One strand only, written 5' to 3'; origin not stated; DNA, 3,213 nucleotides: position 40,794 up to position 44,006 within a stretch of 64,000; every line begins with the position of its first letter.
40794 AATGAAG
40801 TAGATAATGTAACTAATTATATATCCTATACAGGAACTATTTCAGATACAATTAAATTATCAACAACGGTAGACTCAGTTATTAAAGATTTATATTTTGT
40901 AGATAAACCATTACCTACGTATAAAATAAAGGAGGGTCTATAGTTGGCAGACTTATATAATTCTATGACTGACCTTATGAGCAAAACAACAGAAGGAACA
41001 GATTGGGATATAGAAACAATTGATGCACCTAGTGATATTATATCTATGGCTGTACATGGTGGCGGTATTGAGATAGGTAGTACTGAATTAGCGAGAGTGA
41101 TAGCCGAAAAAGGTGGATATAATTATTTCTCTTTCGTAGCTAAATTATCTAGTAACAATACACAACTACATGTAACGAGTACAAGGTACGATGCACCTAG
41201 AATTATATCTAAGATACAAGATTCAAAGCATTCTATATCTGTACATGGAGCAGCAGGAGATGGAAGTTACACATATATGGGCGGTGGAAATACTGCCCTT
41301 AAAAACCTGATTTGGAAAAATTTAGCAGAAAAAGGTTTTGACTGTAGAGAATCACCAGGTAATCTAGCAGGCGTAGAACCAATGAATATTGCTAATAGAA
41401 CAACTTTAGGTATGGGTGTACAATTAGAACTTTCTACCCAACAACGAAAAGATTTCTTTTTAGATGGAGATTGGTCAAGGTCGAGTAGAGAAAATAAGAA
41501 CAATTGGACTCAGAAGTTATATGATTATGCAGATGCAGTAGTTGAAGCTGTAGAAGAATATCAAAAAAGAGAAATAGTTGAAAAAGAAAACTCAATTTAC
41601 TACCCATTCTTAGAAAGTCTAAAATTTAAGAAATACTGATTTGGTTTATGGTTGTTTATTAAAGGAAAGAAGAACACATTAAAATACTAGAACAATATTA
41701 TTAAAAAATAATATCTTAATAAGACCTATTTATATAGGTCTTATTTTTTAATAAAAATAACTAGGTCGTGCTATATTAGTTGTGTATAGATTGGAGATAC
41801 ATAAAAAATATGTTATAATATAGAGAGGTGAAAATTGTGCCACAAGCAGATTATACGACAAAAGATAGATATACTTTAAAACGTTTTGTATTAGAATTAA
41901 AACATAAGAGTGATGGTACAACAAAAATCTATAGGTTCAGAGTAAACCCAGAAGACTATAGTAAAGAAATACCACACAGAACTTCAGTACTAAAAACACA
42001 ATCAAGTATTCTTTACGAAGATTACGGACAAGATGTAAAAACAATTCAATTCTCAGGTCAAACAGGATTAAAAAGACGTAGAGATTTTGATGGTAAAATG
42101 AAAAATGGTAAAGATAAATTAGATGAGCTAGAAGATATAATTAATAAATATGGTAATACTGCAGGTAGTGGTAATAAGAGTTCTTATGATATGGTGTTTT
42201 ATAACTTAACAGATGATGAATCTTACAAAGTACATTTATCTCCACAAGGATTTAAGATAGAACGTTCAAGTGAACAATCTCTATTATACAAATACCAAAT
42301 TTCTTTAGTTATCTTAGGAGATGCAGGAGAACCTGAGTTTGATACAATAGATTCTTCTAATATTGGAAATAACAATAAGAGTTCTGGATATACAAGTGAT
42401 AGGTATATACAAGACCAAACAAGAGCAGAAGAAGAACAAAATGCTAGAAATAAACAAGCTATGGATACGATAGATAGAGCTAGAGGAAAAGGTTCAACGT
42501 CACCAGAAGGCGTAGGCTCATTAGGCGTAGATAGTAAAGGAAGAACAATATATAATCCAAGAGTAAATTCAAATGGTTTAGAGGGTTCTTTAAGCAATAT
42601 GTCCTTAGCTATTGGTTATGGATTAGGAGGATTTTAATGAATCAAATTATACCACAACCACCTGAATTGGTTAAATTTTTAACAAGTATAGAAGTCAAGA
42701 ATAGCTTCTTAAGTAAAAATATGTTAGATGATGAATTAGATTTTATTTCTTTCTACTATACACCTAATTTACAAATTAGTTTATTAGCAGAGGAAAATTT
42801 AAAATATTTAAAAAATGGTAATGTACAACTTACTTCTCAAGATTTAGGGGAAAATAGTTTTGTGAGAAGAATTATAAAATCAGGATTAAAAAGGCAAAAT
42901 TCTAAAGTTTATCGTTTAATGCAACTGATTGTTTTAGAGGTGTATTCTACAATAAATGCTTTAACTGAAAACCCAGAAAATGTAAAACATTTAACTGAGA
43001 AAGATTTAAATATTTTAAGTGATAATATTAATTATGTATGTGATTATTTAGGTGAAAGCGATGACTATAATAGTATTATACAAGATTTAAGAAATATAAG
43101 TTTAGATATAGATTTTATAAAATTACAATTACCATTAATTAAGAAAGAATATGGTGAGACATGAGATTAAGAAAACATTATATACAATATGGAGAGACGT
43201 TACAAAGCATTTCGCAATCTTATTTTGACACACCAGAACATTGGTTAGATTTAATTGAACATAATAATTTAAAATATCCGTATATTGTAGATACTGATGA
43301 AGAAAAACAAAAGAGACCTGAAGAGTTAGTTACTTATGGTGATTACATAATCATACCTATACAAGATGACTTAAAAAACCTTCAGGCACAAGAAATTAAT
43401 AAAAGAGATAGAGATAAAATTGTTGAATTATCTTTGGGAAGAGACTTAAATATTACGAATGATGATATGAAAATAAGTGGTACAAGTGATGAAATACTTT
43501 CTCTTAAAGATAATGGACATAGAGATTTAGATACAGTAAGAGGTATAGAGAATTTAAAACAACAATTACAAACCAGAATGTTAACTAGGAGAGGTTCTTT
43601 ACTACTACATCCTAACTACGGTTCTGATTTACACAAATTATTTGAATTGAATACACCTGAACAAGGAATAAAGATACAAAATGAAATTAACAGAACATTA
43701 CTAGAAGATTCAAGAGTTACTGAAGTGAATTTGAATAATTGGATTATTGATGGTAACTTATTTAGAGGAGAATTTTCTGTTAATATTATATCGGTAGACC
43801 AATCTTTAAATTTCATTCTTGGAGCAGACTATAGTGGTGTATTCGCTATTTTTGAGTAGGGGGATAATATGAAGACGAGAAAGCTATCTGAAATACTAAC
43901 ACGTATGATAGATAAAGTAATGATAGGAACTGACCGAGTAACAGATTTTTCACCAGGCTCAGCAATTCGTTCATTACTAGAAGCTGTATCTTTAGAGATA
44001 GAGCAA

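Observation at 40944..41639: PghP-like poly-gamma-glutamate hydrolase homolog embedded in the baseplate module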

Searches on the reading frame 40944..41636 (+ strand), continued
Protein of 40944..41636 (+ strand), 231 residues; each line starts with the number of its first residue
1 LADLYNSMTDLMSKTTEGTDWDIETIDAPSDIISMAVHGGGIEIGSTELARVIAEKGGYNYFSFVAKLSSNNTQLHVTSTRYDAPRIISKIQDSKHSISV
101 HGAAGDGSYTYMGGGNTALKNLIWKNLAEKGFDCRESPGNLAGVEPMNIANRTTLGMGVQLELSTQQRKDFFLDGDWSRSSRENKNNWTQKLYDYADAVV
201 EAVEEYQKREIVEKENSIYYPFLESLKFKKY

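Call 82: fold_search(model_id=the predicted structure, library=pdb)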
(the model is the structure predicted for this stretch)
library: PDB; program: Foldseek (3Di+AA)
matches with E <= 10: 1265; with E <= 0.001: 18
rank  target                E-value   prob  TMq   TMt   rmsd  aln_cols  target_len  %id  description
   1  3a9l_A                8.6e-25  1.00  0.86  0.96   1.4       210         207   37  Structure of Bacteriophage poly-gamma-glutamate hydrolase (released 2010-11-10)
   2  21dc                  8.5e-23  1.00  0.82  0.94   1.5       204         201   37  Crystal structure of poly-gamma-glutamate hydrolase from Bacillus phage PM1 (released 2026-04-08)
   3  5onj_A                1.1e-19  1.00  0.82  0.93   1.6       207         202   29  YnDL in Complex with 5 amino acid (PGA) complex (released 2018-08-29)
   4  2odf_C                8.7e-06  1.00  0.49  0.46   7.7       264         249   11  The crystal structure of gene product Atu2144 from Agrobacterium tumefaciens (released 2007-01-23)
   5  2odf_A                4.3e-05  1.00  0.48  0.45   7.9       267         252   12  The crystal structure of gene product Atu2144 from Agrobacterium tumefaciens (released 2007-01-23)
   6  3vr0_A                1.7e-04  1.00  0.39  0.38   9.6       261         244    9  Crystal structure of Pyrococcus furiosus PbaB, an archaeal proteasome activator (released 2013-04-03)
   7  3vr0_C                1.8e-04  1.00  0.41  0.39   9.5       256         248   10  Crystal structure of Pyrococcus furiosus PbaB, an archaeal proteasome activator (released 2013-04-03)
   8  3vr0_D                2.3e-04  0.99  0.37  0.35  14.3       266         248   10  Crystal structure of Pyrococcus furiosus PbaB, an archaeal proteasome activator (released 2013-04-03)
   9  7b3n_B                3.0e-04  1.00  0.45  0.58   5.9       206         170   17  AmiP amidase-3 from Thermus parvatiensis (released 2022-06-22)
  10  5j72_A                3.2e-04  1.00  0.43  0.18   6.6       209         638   12  Cwp6 from Clostridium difficile (released 2017-02-08)
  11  1xov                  4.3e-04  1.00  0.40  0.31   6.4       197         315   17  The crystal structure of the listeria monocytogenes bacteriophage PSA endolysin PlyPSA (released 2005-10-18)
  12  6cxd                  4.6e-04  0.99  0.40  0.24   8.0       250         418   10  Crystal structure of peptidase B from Yersinia pestis CO92 at 2.75 A resolution (released 2018-04-18)
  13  7ago                  5.2e-04  1.00  0.41  0.43   7.0       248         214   11  crystal structure of the N-acetylmuramyl-L-alanine amidase, Ami1, from Mycobacterium abscessus bound to L-Alanine-D-isog (released 2020-11-18)
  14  3wz2_D                5.9e-04  0.98  0.33  0.34   7.1       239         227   10  Crystal structure of Pyrococcus furiosus PbaA, an archaeal homolog of proteasome-assembly chaperone (released 2014-10-08)
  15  3wz2_B                5.9e-04  0.97  0.33  0.33   7.7       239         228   11  Crystal structure of Pyrococcus furiosus PbaA, an archaeal homolog of proteasome-assembly chaperone (released 2014-10-08)
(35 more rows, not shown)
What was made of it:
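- Closest known: PghL. Same: TM 0.93 (call 82).
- More distant fold neighbours include Amidase_3-type peptidoglycan amidases, at TM 0.4-0.58 (call 82).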

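Call 89: find_related_loci(query=A2, collection=genome_contigs, flank=6000)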
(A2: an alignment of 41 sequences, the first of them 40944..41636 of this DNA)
Query A2 (231 aa) in genome_contigs; peptide patterns used: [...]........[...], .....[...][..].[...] (x = any residue, [..] = any of these).
600 stretches matched a pattern (row limit reached: there are more); 549 encode a relative of the query (tblastn E <= 1e-3); the best 80 are kept; 80 distinct loci.
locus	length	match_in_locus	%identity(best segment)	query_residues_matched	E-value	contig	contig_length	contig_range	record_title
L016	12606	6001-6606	46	3-204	2e-55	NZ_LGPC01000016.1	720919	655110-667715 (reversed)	Staphylococcus sp. NAM3COL9 strain NA309 scaffold000016, whole genome shotgun sequence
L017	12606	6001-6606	47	1-205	4e-55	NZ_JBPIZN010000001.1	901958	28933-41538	Staphylococcus auricularis strain FT543_184 NODE_1_length_901958_cov_349.851724, whole genome shotgun sequence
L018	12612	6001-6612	43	3-205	2e-54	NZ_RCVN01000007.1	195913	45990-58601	Staphylococcus pseudoxylosus strain S04009 NODE_7_length_195913_cov_39.943224, whole genome shotgun sequence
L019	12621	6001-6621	43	1-207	3e-54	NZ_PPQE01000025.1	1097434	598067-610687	Staphylococcus hominis subsp. hominis strain NCTC 11320 NCTC11320_e2_c49, whole genome shotgun sequence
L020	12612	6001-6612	41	1-204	3e-53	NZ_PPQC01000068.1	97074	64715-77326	Staphylococcus cohnii subsp. cohnii strain NCTC 11041 NCTC11041_e2_c98, whole genome shotgun sequence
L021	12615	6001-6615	41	1-205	5e-53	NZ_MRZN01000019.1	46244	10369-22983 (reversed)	Staphylococcus edaphicus strain CCM 8730 NODE_19_length_46244_cov_287.049, whole genome shotgun sequence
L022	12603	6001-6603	45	3-203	7e-53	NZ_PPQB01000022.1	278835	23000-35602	Staphylococcus arlettae strain NCTC 12413 NCTC12413_e2_c28, whole genome shotgun sequence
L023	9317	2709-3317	44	1-203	8e-53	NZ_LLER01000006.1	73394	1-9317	Staphylococcus auricularis strain DSM 20609 contig_6, whole genome shotgun sequence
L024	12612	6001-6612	42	3-205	2e-52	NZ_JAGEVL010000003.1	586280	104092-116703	Staphylococcus shinii strain K22-5M NODE_2_lenGTh_586280_Cov_93.459629, whole genome shotgun sequence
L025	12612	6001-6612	43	3-205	8e-52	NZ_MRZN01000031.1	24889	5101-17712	Staphylococcus edaphicus strain CCM 8730 NODE_31_length_24889_cov_313.523, whole genome shotgun sequence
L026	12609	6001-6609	43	2-204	6e-51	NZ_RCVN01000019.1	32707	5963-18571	Staphylococcus pseudoxylosus strain S04009 NODE_19_length_32707_cov_38.727459, whole genome shotgun sequence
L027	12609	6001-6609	41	3-204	4e-51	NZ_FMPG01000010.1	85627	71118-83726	Staphylococcus caeli strain 82B, whole genome shotgun sequence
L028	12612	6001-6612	41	3-205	1e-49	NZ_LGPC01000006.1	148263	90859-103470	Staphylococcus sp. NAM3COL9 strain NA309 scaffold000006, whole genome shotgun sequence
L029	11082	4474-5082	40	2-204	8e-50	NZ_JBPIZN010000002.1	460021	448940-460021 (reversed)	Staphylococcus auricularis strain FT543_184 NODE_2_length_460021_cov_364.212717, whole genome shotgun sequence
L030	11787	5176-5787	40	1-204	3e-49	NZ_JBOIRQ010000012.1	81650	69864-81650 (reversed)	Staphylococcus caeli strain AS0241 contig00012, whole genome shotgun sequence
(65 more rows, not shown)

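Call 99: search_protein_families(library=pfam, proteins=[L007:1210-2970:+, L008:3785-4996:+], max_evalue=0.001)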
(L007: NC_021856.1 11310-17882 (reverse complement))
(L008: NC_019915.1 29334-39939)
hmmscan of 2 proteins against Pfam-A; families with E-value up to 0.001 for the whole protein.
L007:1210-2970:+ (587 aa): 1 family
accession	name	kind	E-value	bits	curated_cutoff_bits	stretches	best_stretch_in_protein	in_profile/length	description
PF13229.12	Beta_helix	-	6.4e-19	68.6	25.9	3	290-440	10-157/158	Right handed beta helix region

L008:3785-4996:+ (404 aa): 2 families
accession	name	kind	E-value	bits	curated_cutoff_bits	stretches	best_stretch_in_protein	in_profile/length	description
PF10651.15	BppU_N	-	3.1e-14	53.3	23.1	1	18-160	14-141/142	BppU N-terminal domain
PF01442.23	Apolipoprotein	-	0.00027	21.1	90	1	159-283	2-123/190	Apolipoprotein A1/A4/E domain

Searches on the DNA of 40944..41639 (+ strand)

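Call 6: search_dna_similar(query=window:40944-41639:+, collection=phages, mode=near, max_rows=30)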
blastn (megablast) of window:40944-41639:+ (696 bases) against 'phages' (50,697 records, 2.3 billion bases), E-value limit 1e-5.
Records with a match: 1; places in all: 1; records where one place covers at least 80% of the query: 1.
Best place of each record, by identity: 90-95% 1.
By first word of the organism name: Staphylococcus 1.
By host as written in the record: - 1.
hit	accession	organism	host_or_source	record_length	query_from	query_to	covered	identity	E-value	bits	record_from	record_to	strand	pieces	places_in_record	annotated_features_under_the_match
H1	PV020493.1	Staphylococcus phage RSM-J51Sa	-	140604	2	685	98%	91.4%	0e+0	937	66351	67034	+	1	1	record has no annotation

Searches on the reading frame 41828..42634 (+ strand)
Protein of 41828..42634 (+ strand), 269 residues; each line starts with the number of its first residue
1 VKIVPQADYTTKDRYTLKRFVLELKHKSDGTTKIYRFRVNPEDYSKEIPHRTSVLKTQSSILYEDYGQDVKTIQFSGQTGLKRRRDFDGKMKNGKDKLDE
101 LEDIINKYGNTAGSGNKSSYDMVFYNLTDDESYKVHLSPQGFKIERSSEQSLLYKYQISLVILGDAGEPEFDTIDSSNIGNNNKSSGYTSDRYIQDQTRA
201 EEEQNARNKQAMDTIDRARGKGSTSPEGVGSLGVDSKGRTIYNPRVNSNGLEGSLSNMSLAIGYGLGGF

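Call 45: search_protein_families(library=pfam, proteins=[window:41828-42634:+], max_evalue=0.001)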
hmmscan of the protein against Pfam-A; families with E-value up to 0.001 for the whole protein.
window:41828-42634:+ (269 aa): 1 family
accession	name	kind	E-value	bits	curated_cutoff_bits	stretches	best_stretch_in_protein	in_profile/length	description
PF23980.1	Phage_tail_tube_init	-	8.9e-87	291.4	27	1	8-267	5-254/258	Putative phage tail tube initiator protein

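Call 46: search_solved_structures(query=window:41828-42634:+, max_evalue=0.01)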
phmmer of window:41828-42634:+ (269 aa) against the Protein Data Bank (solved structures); distinct sequences matched with E-value up to 0.01: 1.
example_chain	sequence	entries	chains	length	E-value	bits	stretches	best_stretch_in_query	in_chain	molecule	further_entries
9euf_M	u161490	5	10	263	2.6e-53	184.5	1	18-268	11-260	Putative baseplate component | ORF59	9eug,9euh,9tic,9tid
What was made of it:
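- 41828..42637 (+): Tail tube initiator gene (downstream neighbour). PF23980 E=9e-87 (call 45); 9euf_M E=3e-53 (call 46)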

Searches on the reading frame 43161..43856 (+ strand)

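Call 45: search_protein_families(library=pfam, proteins=[window:43161-43856:+], max_evalue=0.001)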
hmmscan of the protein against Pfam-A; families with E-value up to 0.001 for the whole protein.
window:43161-43856:+ (232 aa): 2 families
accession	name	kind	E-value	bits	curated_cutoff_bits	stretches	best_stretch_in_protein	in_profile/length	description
PF10934.14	Sheath_initiator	-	1.9e-08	34.7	32.9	1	121-199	15-96/104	Contractile injection system sheath initiator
PF04965.19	GPW_gp25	-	0.00081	19.6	27.2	0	129-185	4-62/96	Baseplate wedge protein gp25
